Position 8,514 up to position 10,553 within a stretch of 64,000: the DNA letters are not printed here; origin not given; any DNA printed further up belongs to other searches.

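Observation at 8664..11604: FakA-like fatty-acid kinase and a PlsC-hotdog fusion inside the cluster, with overlapping reading frames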

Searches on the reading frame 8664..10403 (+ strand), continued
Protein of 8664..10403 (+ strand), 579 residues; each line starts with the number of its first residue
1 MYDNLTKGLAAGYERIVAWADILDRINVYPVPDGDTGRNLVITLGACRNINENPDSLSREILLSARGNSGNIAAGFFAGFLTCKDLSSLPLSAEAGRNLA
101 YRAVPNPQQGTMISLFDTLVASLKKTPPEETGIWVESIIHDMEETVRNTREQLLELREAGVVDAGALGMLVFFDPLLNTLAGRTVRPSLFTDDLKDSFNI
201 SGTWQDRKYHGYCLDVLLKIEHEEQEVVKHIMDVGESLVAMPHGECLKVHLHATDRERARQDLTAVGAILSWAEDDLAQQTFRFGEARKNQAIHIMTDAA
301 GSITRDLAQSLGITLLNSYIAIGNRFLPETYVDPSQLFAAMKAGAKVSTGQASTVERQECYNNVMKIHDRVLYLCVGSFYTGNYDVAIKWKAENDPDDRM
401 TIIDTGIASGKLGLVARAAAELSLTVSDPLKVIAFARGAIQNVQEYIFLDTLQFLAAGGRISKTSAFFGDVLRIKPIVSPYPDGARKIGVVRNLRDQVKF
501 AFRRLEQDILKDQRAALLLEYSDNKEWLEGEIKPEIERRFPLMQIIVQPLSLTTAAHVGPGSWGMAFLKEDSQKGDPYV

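Call 57: search_protein_families(library=pfam, proteins=[L147:1574-2830:+, L147:2676-4088:+, L147:4085-5608:+, L147:5609-6751:+, L147:6775-8004:+, L147:8038-9588:+, L147:9543-10001:+, L147:11680-12486:+, L147:12682-13431:+, L147:13948-17013:+], max_evalue=0.001)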
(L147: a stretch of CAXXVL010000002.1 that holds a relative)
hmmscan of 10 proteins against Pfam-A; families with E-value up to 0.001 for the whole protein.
L147:1574-2830:+ (418 aa): 3 families
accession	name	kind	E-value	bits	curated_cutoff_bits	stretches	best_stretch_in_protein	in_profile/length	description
PF00109.32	ketoacyl-synt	-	8.3e-37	127.6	20.8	1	7-245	2-252/252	Beta-ketoacyl synthase, N-terminal domain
PF02801.28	Ketoacyl-synt_C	-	4e-34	117.6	20.8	1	253-366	1-117/119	Beta-ketoacyl synthase, C-terminal domain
PF00108.29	Thiolase_N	-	6.9e-06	26.1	26.4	1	162-207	78-123/260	Thiolase, N-terminal domain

L147:2676-4088:+ (470 aa): 3 families
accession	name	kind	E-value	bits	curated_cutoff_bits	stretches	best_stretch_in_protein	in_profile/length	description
PF00109.32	ketoacyl-synt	-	4.8e-39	134.9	20.8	1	60-299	2-250/252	Beta-ketoacyl synthase, N-terminal domain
PF02801.28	Ketoacyl-synt_C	-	9.7e-16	58.3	20.8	1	309-422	1-118/119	Beta-ketoacyl synthase, C-terminal domain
PF00108.29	Thiolase_N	-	5.8e-05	23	26.4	1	199-258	62-123/260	Thiolase, N-terminal domain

L147:4085-5608:+ (507 aa): 2 families
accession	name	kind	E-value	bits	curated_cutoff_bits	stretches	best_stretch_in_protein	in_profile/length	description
PF00501.34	AMP-binding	-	1.3e-79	268.2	29.9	1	14-369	8-384/384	AMP-binding enzyme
PF13193.12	AMP-binding_C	-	4.8e-21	75.9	24.5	1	419-494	1-76/76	AMP-binding enzyme C-terminal domain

L147:5609-6751:+ (380 aa): 5 families
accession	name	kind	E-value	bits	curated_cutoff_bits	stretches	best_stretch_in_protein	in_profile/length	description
PF00441.29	Acyl-CoA_dh_1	-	2.7e-42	144.9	22.4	1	230-378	1-149/150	Acyl-CoA dehydrogenase, C-terminal domain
PF02771.21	Acyl-CoA_dh_N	-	7.5e-34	116.9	22.9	1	8-118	2-113/113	Acyl-CoA dehydrogenase, N-terminal domain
PF02770.24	Acyl-CoA_dh_M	-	3.4e-23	82.1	33.3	1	122-218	1-97/97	Acyl-CoA dehydrogenase, middle domain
PF08028.16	Acyl-CoA_dh_2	-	5.1e-18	66.1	22.7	1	254-364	10-130/134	Acyl-CoA dehydrogenase, C-terminal domain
PF22924.1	ACOX_C_alpha1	-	2e-06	28.1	27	1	310-378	100-168/169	Acyl-CoA oxidase, C-alpha1 domain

L147:6775-8004:+ (409 aa): 2 families
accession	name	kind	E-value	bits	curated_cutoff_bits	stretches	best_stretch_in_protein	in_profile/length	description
PF02310.24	B12-binding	-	1.3e-08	35.2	32.1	1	19-118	10-120/121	B12 binding domain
PF04055.27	Radical_SAM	-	8.2e-05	23.3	29.5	0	170-206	4-41/166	Radical SAM superfamily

L147:8038-9588:+ (516 aa): 1 family
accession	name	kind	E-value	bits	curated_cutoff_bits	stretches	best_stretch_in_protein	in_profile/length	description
PF00221.24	Lyase_aromatic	-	5.1e-156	520.4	27.3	1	18-484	2-466/466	Aromatic amino acid lyase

L147:9543-10001:+ (152 aa): 2 families
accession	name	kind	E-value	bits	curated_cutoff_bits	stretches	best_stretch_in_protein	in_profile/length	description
PF13279.12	4HBT_2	-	3.1e-10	41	25.5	1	28-148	1-120/122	Thioesterase-like superfamily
PF03061.28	4HBT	-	4.4e-07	30.6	20.6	1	37-115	2-73/79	Thioesterase superfamily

L147:11680-12486:+ (268 aa): 2 families
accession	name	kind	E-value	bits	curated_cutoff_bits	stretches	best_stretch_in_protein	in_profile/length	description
PF00535.33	Glycos_transf_2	-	3.3e-20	73.1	23.3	1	40-149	2-116/168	Glycosyl transferase family 2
PF13704.12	Glyco_tranf_2_4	-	1.7e-05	25.6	27.5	1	46-121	2-81/98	Glycosyl transferase family 2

L147:12682-13431:+ (249 aa): 1 family
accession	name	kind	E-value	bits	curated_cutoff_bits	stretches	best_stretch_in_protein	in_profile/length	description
PF00226.36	DnaJ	-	1.8e-08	34.8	27.8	1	37-79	16-54/63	DnaJ domain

L147:13948-17013:+ (1021 aa): 8 families
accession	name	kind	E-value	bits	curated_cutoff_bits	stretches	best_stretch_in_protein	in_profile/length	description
PF13649.12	Methyltransf_25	-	6.7e-12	46.4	27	1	857-950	1-97/97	Methyltransferase domain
PF13489.12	Methyltransf_23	-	4.9e-10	39.8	27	1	850-1002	16-162/164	Methyltransferase domain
PF08241.18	Methyltransf_11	-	5.1e-10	40.3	21.2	1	858-954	1-95/95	Methyltransferase domain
PF08242.18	Methyltransf_12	-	1.1e-09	39.3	30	1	858-952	1-98/98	Methyltransferase domain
PF00891.24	Methyltransf_2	-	3.1e-07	30.4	22.3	1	852-1000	61-210/210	O-methyltransferase domain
PF03176.21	MMPL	-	1e-06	28.4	20.5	1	188-407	75-299/333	MMPL family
PF13847.12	Methyltransf_31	-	1.2e-05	25.5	27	1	856-955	6-110/145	Methyltransferase domain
PF05175.20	MTS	-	0.0003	20.9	23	1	852-895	28-73/170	Methyltransferase small domain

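Call 58: search_protein_families(library=pfam, proteins=[L147:17132-18847:+, L147:19078-19899:+, L120:7944-9494:+, L120:9406-10008:+, L120:11747-12157:+, L120:12551-13441:+, L120:13554-15266:+, L120:15770-16570:+, L120:17792-20149:+, L120:6733-7362:+], max_evalue=0.001)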
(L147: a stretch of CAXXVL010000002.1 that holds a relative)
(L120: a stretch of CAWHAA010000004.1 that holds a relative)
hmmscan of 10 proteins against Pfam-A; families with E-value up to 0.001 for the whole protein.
L147:17132-18847:+ (571 aa): 3 families
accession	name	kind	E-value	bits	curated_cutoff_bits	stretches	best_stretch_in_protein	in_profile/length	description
PF00501.34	AMP-binding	-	2.9e-80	270.4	29.9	1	30-416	2-384/384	AMP-binding enzyme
PF13193.12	AMP-binding_C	-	7.2e-23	81.7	24.5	1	471-549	1-76/76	AMP-binding enzyme C-terminal domain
PF14535.12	AMP-binding_C_2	-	0.00083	20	25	0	464-527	1-64/96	AMP-binding enzyme C-terminal domain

L147:19078-19899:+ (273 aa): 0 families

L120:7944-9494:+ (516 aa): 1 family
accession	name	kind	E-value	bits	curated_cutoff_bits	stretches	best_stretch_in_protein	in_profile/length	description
PF00221.24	Lyase_aromatic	-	3.4e-156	521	27.3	1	15-482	1-465/466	Aromatic amino acid lyase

L120:9406-10008:+ (200 aa): 1 family
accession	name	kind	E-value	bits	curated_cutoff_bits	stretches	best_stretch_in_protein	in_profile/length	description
PF03682.18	UPF0158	-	1.4e-15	58.1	21.1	1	57-197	14-151/157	Uncharacterised protein family (UPF0158)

L120:11747-12157:+ (136 aa): 3 families
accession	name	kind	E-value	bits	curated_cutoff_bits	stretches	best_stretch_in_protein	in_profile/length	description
PF00535.33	Glycos_transf_2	-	1.9e-21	77.1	23.3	1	17-109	2-99/168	Glycosyl transferase family 2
PF13704.12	Glyco_tranf_2_4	-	1.4e-07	32.3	27.5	1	24-98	3-81/98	Glycosyl transferase family 2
PF13641.12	Glyco_tranf_2_3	-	0.00029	21.4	27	1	14-98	2-96/230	Glycosyltransferase like family 2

L120:12551-13441:+ (296 aa): 1 family
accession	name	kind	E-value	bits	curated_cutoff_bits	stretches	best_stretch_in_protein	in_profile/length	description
PF03279.18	Lip_A_acyltrans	-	1.4e-12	47.9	22.3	1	91-287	105-289/295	Bacterial lipid A biosynthesis acyltransferase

L120:13554-15266:+ (570 aa): 8 families
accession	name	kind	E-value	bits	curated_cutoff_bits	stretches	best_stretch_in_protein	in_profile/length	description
PF07568.18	HisKA_2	-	6.4e-27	93.9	22.3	1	377-450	1-74/76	Histidine kinase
PF02518.31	HATPase_c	-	7.2e-14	52.6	26.4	1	480-569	8-109/111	Histidine kinase-, DNA gyrase B-, and HSP90-like ATPase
PF00989.32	PAS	-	9.9e-12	45.3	22.6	1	245-354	2-113/113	PAS fold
PF13581.12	HATPase_c_2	-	1.7e-09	38.2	27.4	1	480-552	34-113/127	Histidine kinase-like ATPase domain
PF08448.16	PAS_4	-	3.9e-09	37.1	23.1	1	250-358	1-109/110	PAS fold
PF13188.13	PAS_8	-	1.3e-07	31.7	21.8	1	247-284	4-38/65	PAS domain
PF13426.13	PAS_9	-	3.6e-07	30.8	27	1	255-354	2-101/103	PAS domain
PF07536.20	HWE_HK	-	5.3e-07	30.7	22.8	1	377-441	1-62/83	HWE histidine kinase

L120:15770-16570:+ (266 aa): 0 families

L120:17792-20149:+ (785 aa): 1 family
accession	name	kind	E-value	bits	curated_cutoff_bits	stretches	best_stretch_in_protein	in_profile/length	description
PF03030.21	H_PPase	-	1.5e-253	843.7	29.7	1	14-766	1-645/645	Inorganic H+ pyrophosphatase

L120:6733-7362:+ (209 aa): 0 families

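Call 67: predict_structure(alignment_id=A2)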
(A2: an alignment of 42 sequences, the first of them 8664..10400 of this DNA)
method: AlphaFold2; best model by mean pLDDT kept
length: 579 residues; sequences in the alignment: 42
mean_pLDDT: 91.3   pTM: 0.90
mean pLDDT of the five models: 91.3, 90.7, 90.5, 89.5, 87.5
residues with pLDDT >= 90: 440; 70-90: 119; 50-70: 14; < 50: 6
segments of 3 or more residues with pLDDT < 50: 573-577
pLDDT, mean of each block of 10 residues (from residue 1): 85 94 90 89 90 85 93 96 92 97 93 97 90 89 95 93 96 95 78 79 80 94 85 92 91 95 95 90 74 94 90 93 90 93 93 92 91 92 94 96 96 96 94 95 96 92 95 96 93 97 93 92 97 97 95 95 95 50
secondary structure, 60 per line:
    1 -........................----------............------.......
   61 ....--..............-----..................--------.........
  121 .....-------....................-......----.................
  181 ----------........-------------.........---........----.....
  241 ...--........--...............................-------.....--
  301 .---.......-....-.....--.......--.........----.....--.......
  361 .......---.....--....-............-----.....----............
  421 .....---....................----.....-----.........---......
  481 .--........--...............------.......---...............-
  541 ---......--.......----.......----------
elements in order: H2-25 H36-47 H54-64 H67-80 H86-103 H112-125 H133-152 H154-159 H164-180 H191-198 E212-220 H224-231 E236-243 E246-253 H256-266 E267-276 H277-286 E294-298 H305-311 E313-316 E318-322 E325-328 H334-342 E347-351 H354-367 E371-375 H378-381 H383-394 E400-404 H409-425 H429-442 E443-448 H453-457 H463-471 E475-481 E484-491 H494-508 E515-521 H525-539 E544-549 H552-558 E563-569

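Call 71: fold_search(model_id=the predicted structure, library=pdb)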
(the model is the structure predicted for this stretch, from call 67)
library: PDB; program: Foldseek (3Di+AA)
matches with E <= 10: 789; with E <= 0.001: 64
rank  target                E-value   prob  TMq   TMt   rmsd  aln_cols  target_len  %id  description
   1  7w7h_A                8.0e-21  1.00  0.29  0.31  26.5       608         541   17  S Suis FakA-FakB2 complex structure (released 2022-09-21)
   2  7w7h_B                8.8e-21  1.00  0.29  0.31  26.9       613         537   16  S Suis FakA-FakB2 complex structure (released 2022-09-21)
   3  1pzx_A                5.2e-17  1.00  0.43  0.87   2.6       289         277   24  Hypothetical protein APC36103 from Bacillus stearothermophilus: a lipid binding protein (released 2004-01-20)
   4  1pzx_B                9.9e-17  1.00  0.44  0.86   2.7       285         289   26  Hypothetical protein APC36103 from Bacillus stearothermophilus: a lipid binding protein (released 2004-01-20)
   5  2dt8                  4.1e-16  1.00  0.43  0.85   3.3       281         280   22  Fatty Acid Binding of a DegV family Protein from Thermus thermophilus (released 2007-06-19)
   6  3pl5                  2.6e-15  1.00  0.43  0.86   3.2       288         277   19  Fatty acid binding protein (released 2011-12-07)
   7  3fys                  4.3e-15  1.00  0.43  0.84   4.3       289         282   20  Crystal Structure of DegV, a fatty acid binding protein from Bacillus subtilis (released 2009-05-12)
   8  1mgp                  9.1e-15  1.00  0.41  0.80   3.5       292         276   18  Hypothetical protein TM841 from Thermotoga maritima reveals fatty acid binding function (released 2002-09-18)
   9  4x9x                  1.4e-14  1.00  0.41  0.84   3.6       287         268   18  Biochemical Roles for Conserved Residues in the Bacterial Fatty Acid Binding Protein Family (released 2016-01-27)
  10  1vpv_A                1.7e-14  1.00  0.41  0.79   3.5       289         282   20  Crystal structure of a degv lipid binding protein (tm1468) from thermotoga maritima at 2.45 A resolution (released 2004-12-07)
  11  7sg3_A                4.4e-14  1.00  0.43  0.82   2.9       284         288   17  The X-ray crystal structure of the Staphylococcus aureus Fatty Acid Kinase B1 mutant A121I-A158L to 2.35 Angstrom reso (released 2021-10-27)
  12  6mh9_A                5.3e-14  1.00  0.43  0.83   2.9       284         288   17  The crystal structure of the Staphylococcus aureus Fatty acid Kinase (Fak) B1 protein A121I mutant to 2.02 Angstrom re (released 2019-11-13)
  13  7w7h_E                6.9e-14  1.00  0.42  0.82   3.5       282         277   18  S Suis FakA-FakB2 complex structure (released 2022-09-21)
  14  5uto_A                8.0e-14  1.00  0.42  0.80   3.5       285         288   18  The crystal structure of the Staphylococcus aureus Fatty acid Kinase (Fak) B1 protein loaded with palmitic acid to 1.8 (released 2018-02-21)
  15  2g7z_B                8.3e-14  1.00  0.40  0.80   4.0       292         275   17  Conserved DegV-like Protein of Unknown Function from Streptococcus pyogenes M1 GAS Binds Long-chain Fatty Acids (released 2006-04-04)
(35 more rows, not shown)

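Call 78: search_protein_families(library=ncbifam, proteins=[L147:8038-9588:+, L147:9543-10001:+], max_evalue=0.00001)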
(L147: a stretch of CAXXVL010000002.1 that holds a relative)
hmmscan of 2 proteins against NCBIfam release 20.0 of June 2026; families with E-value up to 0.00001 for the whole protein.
L147:8038-9588:+ (516 aa): 8 families
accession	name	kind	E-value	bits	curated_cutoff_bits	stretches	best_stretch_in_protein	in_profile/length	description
TIGR01225.1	hutH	equivalog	6e-127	424.2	539.15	1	10-506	1-489/506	histidine ammonia-lyase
NF006871.0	PRK09367.1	subfamily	1.6e-126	423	524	1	9-508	3-494/505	histidine ammonia-lyase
NF041222.1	BagA_FevW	exception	8.1e-125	417.4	1000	1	12-506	3-514/529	bagremycin/ferroverdin biosynthesis tyrosine ammonia-lyase BagA/FevW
TIGR04475.1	Phe_D_beta_mut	equivalog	1.5e-96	324.1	800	1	14-503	7-506/510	phenylalanine aminomutase (D-beta-phenylalanine forming)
TIGR03832.1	Tyr_2_3_mutase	equivalog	1.1e-94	317.9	501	1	12-503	1-504/507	tyrosine 2,3-aminomutase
NF053541.1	FlxA_rubin_TAL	equivalog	1.3e-94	317.4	700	1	37-505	19-495/498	flexirubin biosynthesis tyrosine ammonia-lyase FlxA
TIGR01226.1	phe_am_lyase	equivalog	4.6e-94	316.1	519.15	1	7-467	30-502/680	phenylalanine ammonia-lyase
TIGR04473.1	taxol_Phe_23mut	exception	5.1e-59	200.2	1250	1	53-482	71-510/687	phenylalanine aminomutase (L-beta-phenylalanine forming)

L147:9543-10001:+ (152 aa): 3 families
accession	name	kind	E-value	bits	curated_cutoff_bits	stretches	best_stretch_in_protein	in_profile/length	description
NF047424.1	MenI_Staph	exception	1.3e-10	41.3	225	1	25-136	7-117/148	1,4-dihydroxy-2-naphthoyl-CoA hydrolase MenI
TIGR02799.1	thio_ybgC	equivalog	6e-10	39.5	141.35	1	22-146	1-123/126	tol-pal system-associated acyl-CoA thioesterase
TIGR00051.1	TIGR00051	subfamily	3.7e-09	36.9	68.7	1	28-116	4-92/117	YbgC/FadM family acyl-CoA thioesterase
